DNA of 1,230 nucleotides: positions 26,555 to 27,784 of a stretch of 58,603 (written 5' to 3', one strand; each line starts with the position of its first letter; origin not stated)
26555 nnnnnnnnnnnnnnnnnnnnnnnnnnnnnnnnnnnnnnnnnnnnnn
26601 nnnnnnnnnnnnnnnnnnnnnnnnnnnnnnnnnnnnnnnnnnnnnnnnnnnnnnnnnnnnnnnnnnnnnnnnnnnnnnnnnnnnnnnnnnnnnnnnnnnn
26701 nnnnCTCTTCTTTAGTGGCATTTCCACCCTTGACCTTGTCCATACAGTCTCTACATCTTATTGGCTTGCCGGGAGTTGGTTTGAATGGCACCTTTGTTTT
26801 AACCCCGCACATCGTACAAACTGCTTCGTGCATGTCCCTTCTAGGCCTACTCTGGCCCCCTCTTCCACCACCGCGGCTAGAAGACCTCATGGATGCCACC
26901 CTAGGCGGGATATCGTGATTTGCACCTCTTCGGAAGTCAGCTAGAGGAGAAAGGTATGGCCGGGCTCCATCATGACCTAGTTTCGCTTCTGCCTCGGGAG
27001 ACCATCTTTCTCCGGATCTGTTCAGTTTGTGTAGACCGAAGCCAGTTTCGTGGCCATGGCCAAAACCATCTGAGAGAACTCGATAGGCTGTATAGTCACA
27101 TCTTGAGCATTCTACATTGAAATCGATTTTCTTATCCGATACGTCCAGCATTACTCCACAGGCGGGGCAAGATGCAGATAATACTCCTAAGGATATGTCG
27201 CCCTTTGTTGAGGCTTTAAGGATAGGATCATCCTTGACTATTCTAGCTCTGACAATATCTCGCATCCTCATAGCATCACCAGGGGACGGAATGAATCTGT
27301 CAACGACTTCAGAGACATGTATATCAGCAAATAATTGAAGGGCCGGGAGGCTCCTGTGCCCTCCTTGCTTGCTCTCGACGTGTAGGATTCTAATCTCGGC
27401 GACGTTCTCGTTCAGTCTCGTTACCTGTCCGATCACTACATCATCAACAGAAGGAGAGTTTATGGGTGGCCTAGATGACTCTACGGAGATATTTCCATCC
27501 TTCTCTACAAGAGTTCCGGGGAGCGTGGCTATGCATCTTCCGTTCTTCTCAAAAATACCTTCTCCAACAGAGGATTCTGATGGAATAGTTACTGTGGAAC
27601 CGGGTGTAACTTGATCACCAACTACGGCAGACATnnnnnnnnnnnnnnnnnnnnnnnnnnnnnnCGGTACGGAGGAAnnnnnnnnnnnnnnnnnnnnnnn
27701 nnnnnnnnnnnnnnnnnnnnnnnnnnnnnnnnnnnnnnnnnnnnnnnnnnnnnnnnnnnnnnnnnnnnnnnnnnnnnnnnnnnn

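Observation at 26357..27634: Exosome cap protein Csl4 fused to an RGG box, a CxxC-x17-CxxC knuckle and a canonical RRM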

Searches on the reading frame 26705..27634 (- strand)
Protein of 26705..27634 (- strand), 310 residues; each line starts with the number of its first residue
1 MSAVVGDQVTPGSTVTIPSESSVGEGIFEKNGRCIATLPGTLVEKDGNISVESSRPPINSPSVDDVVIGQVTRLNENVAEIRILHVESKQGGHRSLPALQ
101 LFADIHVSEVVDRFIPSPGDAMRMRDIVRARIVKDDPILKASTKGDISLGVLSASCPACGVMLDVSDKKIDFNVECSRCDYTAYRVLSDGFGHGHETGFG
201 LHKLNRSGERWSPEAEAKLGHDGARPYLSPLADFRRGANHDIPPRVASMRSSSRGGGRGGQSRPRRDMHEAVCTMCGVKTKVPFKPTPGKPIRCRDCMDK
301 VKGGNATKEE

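Call 30: search_protein_representatives(protein=window:26705-27634:-)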
Query: 310 residues. Proteins with E-value up to 0.001 (for the whole library): 2264; up to 1e-10: 276; up to 1e-30: 17. The best 150 are listed.
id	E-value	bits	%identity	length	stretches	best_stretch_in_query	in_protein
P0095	7.4e-118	409.6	63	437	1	2-309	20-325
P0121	2.7e-54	200.8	45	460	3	10-217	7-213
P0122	3.1e-49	184.2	61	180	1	104-241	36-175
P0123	4.3e-42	160.7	43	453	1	9-244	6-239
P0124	3.6e-40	154.4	37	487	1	7-265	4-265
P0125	2.2e-39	151.8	52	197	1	94-231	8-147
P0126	8.1e-39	150.0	40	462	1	4-256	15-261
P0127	1.9e-37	145.4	46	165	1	3-162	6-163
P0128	2.0e-37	145.4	40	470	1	8-218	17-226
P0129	3.4e-36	141.4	83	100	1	122-199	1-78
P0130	1.4e-35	139.4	56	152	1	21-161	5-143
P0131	7.9e-35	136.9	48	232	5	243-298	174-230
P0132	5.7e-34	134.1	37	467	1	7-264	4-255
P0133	7.8e-34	133.6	42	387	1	9-217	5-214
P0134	1.2e-33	133.0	37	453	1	8-235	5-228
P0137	5.0e-29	117.8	35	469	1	8-239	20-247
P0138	1.1e-28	116.7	36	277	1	19-223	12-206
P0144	2.5e-25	105.7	40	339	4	253-302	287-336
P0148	1.8e-23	99.6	48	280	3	252-298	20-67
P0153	3.9e-19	85.3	45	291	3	260-302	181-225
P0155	1.0e-18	84.0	39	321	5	253-299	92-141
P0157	4.9e-18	81.7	42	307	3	253-300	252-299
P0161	3.8e-17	78.8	48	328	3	256-305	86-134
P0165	2.4e-16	76.2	43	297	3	244-306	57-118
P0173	1.5e-15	73.6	31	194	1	7-195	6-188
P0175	1.8e-15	73.3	41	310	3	255-304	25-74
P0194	2.8e-14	69.4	33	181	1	9-194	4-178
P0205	4.6e-14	68.7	45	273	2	248-300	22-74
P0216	1.1e-13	67.4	53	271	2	255-303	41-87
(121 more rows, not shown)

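Call 32: list_cluster_members(proteins=[P0121, P0123, P0124, P0126, P0128, P0132, P0133, P0134, P0137, P0138])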
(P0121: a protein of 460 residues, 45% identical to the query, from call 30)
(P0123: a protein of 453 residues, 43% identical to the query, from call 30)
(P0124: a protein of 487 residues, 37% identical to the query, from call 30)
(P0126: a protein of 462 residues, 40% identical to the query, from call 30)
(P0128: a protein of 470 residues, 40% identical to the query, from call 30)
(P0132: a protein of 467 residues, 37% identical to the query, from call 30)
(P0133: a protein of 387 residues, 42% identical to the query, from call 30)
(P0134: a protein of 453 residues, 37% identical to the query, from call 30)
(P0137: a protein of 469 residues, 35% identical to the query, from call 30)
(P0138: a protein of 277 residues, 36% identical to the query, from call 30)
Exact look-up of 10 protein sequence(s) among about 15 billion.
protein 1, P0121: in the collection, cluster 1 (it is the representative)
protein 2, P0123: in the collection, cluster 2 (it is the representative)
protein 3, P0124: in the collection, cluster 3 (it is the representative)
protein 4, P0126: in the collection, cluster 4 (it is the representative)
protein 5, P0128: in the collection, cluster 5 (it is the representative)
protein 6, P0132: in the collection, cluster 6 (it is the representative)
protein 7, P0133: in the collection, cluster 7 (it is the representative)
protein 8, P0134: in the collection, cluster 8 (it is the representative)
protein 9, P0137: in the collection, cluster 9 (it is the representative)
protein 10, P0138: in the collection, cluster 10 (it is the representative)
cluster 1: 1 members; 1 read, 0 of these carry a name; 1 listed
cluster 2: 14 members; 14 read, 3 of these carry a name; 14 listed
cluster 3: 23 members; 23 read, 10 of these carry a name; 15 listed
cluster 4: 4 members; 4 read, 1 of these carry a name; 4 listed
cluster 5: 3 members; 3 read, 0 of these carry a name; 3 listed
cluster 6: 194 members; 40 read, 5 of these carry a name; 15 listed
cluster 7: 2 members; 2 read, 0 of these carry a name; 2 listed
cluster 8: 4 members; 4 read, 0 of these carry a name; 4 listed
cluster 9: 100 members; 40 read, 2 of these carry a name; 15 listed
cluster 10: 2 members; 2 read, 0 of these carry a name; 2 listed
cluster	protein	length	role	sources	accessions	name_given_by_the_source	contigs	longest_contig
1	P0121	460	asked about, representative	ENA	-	-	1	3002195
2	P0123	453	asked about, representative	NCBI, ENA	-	-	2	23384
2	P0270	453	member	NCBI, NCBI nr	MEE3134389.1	MAG: exosome complex RNA-binding protein Csl4 [Candidatus Thermoplasmatota archaeon] | exosome complex RNA-binding protein Csl4 [Candidatus Thermoplasmatota archaeon]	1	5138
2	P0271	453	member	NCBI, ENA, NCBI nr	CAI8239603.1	MAG: Uncharacterised protein [Methanobacteriota archaeon] | MAG: Uncharacterised protein [Euryarchaeota archaeon]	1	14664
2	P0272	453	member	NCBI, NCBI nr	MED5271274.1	MAG: exosome complex RNA-binding protein Csl4 [Candidatus Thermoplasmatota archaeon] | exosome complex RNA-binding protein Csl4 [Candidatus Thermoplasmatota archaeon]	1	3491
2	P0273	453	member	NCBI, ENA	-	-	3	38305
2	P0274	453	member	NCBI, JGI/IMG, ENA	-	-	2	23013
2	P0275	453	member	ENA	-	-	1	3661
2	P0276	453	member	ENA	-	-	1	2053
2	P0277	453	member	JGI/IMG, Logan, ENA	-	-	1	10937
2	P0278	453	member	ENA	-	-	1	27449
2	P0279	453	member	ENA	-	-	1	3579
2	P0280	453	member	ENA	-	-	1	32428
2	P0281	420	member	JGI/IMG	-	-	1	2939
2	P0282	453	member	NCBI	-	-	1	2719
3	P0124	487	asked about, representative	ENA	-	-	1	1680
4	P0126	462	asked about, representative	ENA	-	-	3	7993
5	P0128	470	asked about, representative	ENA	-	-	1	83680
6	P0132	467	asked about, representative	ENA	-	-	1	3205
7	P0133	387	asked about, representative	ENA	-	-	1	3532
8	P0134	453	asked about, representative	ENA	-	-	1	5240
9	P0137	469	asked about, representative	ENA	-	-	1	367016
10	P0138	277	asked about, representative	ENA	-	-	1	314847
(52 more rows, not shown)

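Call 34: find_encoding_contigs(protein=P0132, flank=10000, max_places=2)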
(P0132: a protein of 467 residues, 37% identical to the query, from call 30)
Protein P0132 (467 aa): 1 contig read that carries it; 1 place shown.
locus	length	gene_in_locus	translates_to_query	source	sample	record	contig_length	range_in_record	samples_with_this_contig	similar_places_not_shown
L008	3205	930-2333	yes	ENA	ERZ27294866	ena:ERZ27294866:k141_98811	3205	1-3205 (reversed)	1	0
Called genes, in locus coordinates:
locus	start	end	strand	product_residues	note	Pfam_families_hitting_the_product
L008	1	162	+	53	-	?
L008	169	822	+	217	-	PF03602:Cons_hypoth95, PF05175:MTS, PF06325:PrmA, PF13847:Methyltransf_31 (weak)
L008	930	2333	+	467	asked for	PF00076:RRM_1, PF16367:RRM_7 (faint), PF00076:RRM_1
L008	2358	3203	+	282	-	?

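Call 35: find_encoding_contigs(protein=P0137, flank=10000, max_places=2)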
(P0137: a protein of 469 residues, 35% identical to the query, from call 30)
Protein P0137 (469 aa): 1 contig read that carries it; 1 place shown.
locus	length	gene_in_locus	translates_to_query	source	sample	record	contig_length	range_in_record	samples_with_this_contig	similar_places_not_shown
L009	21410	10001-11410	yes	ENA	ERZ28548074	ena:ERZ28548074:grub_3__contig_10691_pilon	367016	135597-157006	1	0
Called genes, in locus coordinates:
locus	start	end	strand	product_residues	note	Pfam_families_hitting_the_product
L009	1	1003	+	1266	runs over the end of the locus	PF00801:PKD (faint)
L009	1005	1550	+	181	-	-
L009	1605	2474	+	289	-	-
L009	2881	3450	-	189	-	PF02545:Maf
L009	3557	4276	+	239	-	PF06745:ATPase, PF13481:AAA_25, PF23442:DUF7125 (weak)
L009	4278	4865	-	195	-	PF01551:Peptidase_M23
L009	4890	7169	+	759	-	-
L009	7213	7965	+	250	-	PF00535:Glycos_transf_2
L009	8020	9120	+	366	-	-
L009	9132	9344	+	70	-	PF13240:Zn_Ribbon_1 (weak)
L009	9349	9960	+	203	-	PF10294:Methyltransf_16 (weak), PF03602:Cons_hypoth95, PF05175:MTS, PF06325:PrmA, PF13649:Methyltransf_25 (weak), PF13847:Methyltransf_31 (weak)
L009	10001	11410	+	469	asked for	PF14382:ECR1_N, PF00076:RRM_1, PF28441:RRM_11 (faint), PF00076:RRM_1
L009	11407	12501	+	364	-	PF04055:Radical_SAM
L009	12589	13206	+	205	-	-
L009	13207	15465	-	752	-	PF01702:TGT, PF14810:TGT_C2 (weak), PF01472:PUA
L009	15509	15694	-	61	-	-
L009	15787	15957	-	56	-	-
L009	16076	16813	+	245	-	PF00005:ABC_tran, PF02463:SMC_N (weak)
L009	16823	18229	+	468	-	PF19295:SufBD_N, PF01458:SUFBD_core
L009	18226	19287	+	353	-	PF01458:SUFBD_core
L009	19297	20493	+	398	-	PF00266:Aminotran_5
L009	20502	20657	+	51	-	-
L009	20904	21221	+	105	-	PF01883:FeS_assembly_P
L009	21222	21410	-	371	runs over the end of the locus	PF03193:RsgA_GTPase (faint), PF01926:MMR_HSR1, PF02421:FeoB_N, PF16897:MMR_HSR1_Xtn, PF02824:TGS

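Call 37: find_encoding_contigs(protein=P0121, flank=10000, max_places=1)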
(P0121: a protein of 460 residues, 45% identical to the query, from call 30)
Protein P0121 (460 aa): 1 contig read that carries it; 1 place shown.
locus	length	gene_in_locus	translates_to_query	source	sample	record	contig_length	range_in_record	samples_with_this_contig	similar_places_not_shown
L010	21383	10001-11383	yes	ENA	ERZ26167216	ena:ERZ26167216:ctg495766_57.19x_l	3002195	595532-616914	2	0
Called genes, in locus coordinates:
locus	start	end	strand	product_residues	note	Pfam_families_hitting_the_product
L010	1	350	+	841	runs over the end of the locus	-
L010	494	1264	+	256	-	PF00535:Glycos_transf_2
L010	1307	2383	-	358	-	PF01073:3Beta_HSD, PF01370:Epimerase, PF02719:Polysacc_synt_2, PF04321:RmlD_sub_bind, PF16363:GDP_Man_Dehyd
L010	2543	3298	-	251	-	-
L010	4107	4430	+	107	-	-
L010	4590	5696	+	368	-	PF01118:Semialdhyde_dh, PF02774:Semialdhyde_dhC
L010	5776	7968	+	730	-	-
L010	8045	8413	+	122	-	-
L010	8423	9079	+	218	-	PF06325:PrmA, PF05175:MTS (weak), PF03602:Cons_hypoth95 (weak)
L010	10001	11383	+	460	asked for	PF23477:zf_Tbcl_2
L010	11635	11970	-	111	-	-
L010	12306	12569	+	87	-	-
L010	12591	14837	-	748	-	-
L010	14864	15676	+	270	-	PF00106:adh_short, PF01370:Epimerase (faint), PF13561:adh_short_C2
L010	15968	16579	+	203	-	PF13561:adh_short_C2 (faint), PF00106:adh_short (weak)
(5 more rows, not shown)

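Call 58: find_encoding_contigs(protein=P0173, flank=4000, max_places=2)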
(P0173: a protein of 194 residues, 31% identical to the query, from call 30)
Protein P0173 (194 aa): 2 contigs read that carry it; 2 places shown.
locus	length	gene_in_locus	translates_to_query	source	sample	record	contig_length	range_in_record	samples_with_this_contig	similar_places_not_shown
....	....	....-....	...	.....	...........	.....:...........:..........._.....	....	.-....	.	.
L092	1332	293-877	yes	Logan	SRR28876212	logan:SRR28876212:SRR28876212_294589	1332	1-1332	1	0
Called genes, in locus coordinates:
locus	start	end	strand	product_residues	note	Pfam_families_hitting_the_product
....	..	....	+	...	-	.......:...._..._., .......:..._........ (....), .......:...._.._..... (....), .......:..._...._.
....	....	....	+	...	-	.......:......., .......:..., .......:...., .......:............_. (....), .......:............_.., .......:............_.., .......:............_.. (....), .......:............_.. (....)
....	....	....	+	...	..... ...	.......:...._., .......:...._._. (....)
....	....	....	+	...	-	?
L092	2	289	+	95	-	?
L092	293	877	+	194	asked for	PF14382:ECR1_N, PF22625:ECR1_N_2 (weak)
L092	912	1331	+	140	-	?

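Call 59: find_encoding_contigs(protein=P0194, flank=4000, max_places=2)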
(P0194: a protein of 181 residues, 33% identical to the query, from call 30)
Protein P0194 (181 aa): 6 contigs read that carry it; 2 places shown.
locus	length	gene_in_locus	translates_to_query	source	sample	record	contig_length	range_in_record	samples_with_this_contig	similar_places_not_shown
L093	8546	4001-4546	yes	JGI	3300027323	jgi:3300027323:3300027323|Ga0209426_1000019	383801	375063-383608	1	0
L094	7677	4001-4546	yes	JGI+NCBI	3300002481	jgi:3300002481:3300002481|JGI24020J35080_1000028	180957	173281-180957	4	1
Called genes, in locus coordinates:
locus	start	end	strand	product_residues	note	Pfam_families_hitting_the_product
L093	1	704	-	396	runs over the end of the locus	-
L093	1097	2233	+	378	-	-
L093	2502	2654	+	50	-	-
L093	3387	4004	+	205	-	PF05175:MTS, PF06325:PrmA, PF13847:Methyltransf_31, PF08241:Methyltransf_11, PF08242:Methyltransf_12 (weak), PF13649:Methyltransf_25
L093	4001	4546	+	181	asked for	PF14382:ECR1_N, PF10447:EXOSC1 (weak)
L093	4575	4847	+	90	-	PF13656:RNA_pol_L_2, PF01193:RNA_pol_L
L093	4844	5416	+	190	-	PF01949:Endo_dU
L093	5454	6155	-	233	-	-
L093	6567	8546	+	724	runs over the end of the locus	?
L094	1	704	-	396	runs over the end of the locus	-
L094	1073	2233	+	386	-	-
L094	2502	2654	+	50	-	-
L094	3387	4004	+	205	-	PF05175:MTS, PF06325:PrmA, PF13847:Methyltransf_31, PF08241:Methyltransf_11, PF08242:Methyltransf_12 (weak), PF13649:Methyltransf_25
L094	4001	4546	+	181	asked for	PF14382:ECR1_N, PF10447:EXOSC1 (weak)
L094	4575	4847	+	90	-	PF13656:RNA_pol_L_2, PF01193:RNA_pol_L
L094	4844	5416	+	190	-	PF01949:Endo_dU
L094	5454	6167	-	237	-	-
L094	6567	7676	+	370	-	?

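Call 71: search_protein_families(library=pfam, proteins=[P0144, P0148, P0153, P0155, P0157, P0161, P0165, P0175, P0205, P0216], max_evalue=0.001)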
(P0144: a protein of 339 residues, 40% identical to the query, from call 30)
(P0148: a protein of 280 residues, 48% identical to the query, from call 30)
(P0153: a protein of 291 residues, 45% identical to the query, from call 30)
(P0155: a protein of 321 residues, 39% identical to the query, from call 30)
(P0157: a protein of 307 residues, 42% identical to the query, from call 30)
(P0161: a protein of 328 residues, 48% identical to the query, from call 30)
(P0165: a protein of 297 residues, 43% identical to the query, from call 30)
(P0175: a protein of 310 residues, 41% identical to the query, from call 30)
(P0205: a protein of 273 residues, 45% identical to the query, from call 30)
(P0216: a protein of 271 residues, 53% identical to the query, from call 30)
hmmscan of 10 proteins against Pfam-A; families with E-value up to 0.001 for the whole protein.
P0144 (339 aa): 4 families
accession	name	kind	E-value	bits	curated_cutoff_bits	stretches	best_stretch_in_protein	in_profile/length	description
PF23477.1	zf_Tbcl_2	-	5.2e-62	205.7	27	4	162-198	1-37/37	Probable treble clef zinc finger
PF14599.11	zinc_ribbon_6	-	0.00053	20.3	27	0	231-261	26-53/59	Zinc-ribbon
PF22586.1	ANCHR-like_BBOX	-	0.00095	19.7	27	0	325-337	18-30/39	ANCHR-like B-box zinc-binding domain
PF18912.6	DZR_2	-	0.00097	19.4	27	0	97-133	5-34/56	Double zinc ribbon domain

P0148 (280 aa): 3 families
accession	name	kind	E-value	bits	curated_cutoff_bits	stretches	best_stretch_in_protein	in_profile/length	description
PF23477.1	zf_Tbcl_2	-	2e-50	168.6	27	3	150-185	1-36/37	Probable treble clef zinc finger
PF14599.11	zinc_ribbon_6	-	4.3e-07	30.2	27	0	93-124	25-53/59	Zinc-ribbon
PF25720.1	Herpes_ORF28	-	3.3e-05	23.7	40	0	114-141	35-62/233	Herpesvirus ORF28 domain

P0153 (291 aa): 1 family
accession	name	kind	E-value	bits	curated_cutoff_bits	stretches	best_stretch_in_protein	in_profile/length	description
PF23477.1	zf_Tbcl_2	-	3.9e-44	148.5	27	3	111-147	1-37/37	Probable treble clef zinc finger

P0155 (321 aa): 1 family
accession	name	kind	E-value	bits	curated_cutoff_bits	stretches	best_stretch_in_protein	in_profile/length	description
PF23477.1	zf_Tbcl_2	-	4.8e-48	161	27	5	58-90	3-35/37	Probable treble clef zinc finger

P0157 (307 aa): 2 families
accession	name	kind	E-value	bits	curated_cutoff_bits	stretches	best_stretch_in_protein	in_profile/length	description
PF23477.1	zf_Tbcl_2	-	6.6e-45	151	27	3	166-201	2-37/37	Probable treble clef zinc finger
PF14599.11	zinc_ribbon_6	-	0.00051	20.4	27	0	92-118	28-54/59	Zinc-ribbon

P0161 (328 aa): 1 family
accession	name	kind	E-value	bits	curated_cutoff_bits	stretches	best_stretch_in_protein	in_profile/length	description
PF23477.1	zf_Tbcl_2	-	6.2e-47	157.4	27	3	39-73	2-36/37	Probable treble clef zinc finger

P0165 (297 aa): 2 families
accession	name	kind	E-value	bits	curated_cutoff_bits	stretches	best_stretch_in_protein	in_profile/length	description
PF23477.1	zf_Tbcl_2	-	5e-44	148.1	27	3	78-113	1-36/37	Probable treble clef zinc finger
PF14599.11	zinc_ribbon_6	-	0.00056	20.2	27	0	27-49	31-53/59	Zinc-ribbon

P0175 (310 aa): 2 families
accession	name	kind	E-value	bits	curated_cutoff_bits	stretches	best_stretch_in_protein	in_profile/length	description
PF23477.1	zf_Tbcl_2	-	2.5e-49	165.1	27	3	104-139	1-36/37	Probable treble clef zinc finger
PF14599.11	zinc_ribbon_6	-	8.2e-06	26.1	27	0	40-65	29-54/59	Zinc-ribbon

P0205 (273 aa): 1 family
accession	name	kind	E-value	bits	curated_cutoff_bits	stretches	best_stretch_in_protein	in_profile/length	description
PF23477.1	zf_Tbcl_2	-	3.8e-32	110.1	27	2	41-74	2-35/37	Probable treble clef zinc finger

P0216 (271 aa): 1 family
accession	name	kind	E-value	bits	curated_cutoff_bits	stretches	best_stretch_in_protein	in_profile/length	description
PF23477.1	zf_Tbcl_2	-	4.7e-33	113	27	2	53-86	2-35/37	Probable treble clef zinc finger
